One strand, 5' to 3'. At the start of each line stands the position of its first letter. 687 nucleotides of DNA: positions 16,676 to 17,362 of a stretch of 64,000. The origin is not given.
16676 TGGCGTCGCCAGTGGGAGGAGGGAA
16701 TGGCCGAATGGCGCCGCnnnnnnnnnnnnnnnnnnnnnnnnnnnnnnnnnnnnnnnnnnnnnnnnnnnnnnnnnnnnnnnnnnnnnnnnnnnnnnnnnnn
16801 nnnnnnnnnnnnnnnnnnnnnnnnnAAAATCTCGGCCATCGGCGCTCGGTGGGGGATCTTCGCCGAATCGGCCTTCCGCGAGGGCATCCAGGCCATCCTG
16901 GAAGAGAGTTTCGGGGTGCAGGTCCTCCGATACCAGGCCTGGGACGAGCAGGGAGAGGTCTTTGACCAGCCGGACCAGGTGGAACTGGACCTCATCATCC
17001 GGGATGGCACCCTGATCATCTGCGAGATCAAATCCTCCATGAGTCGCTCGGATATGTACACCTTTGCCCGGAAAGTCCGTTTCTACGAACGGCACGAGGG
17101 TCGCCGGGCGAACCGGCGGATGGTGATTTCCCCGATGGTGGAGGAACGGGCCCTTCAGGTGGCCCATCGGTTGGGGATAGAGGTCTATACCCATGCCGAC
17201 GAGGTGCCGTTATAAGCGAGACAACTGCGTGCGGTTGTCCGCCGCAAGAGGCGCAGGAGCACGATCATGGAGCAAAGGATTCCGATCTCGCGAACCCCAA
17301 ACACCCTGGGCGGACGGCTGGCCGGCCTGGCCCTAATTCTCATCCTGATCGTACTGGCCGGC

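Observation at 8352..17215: Paralogous coiled-coil plus Hjc-like nuclease-fold proteins with divergent in-frame tandem repeats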

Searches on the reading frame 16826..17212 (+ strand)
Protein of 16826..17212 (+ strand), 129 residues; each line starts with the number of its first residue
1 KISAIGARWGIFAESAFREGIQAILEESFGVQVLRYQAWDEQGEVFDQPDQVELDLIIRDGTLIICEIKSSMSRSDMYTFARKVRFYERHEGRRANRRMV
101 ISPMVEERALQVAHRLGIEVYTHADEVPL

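Call 62: search_dna_similar(query=window:16826-17212:+, collection=plasmids, mode=protein, max_evalue=0.00001, max_rows=25)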
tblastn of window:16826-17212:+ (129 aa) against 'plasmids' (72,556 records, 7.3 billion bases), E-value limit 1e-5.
No match.

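Call 63: search_dna_similar(query=window:16826-17212:+, collection=phages, mode=protein, max_evalue=0.001, max_rows=10)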
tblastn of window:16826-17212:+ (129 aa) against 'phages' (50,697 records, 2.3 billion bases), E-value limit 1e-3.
No match.

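Call 71: search_protein_representatives(protein=window:16826-17212:+)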
Query: 129 residues. Proteins with E-value up to 0.001 (for the whole library): 767; up to 1e-10: 446; up to 1e-30: 93. The best 150 are listed.
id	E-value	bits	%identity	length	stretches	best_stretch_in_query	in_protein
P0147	1.1e-63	229.0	85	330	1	2-127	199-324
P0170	5.4e-48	178.3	60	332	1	2-129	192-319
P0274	1.2e-47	177.2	67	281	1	2-127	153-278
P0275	1.0e-46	174.2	66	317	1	2-129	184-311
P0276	4.4e-44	165.7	60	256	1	2-127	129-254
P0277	1.5e-43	164.0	62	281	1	2-129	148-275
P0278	4.6e-43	162.4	57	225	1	2-127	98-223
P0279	2.1e-42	160.3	57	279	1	2-127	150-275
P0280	8.3e-42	158.3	59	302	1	2-126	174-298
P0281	1.3e-41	157.7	60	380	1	2-127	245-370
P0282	1.7e-41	157.3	57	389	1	2-123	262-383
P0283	4.1e-41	156.1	56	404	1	2-128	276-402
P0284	7.0e-41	155.3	57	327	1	2-127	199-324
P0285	1.2e-40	154.6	59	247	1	2-127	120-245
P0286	1.7e-40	154.1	59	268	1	2-128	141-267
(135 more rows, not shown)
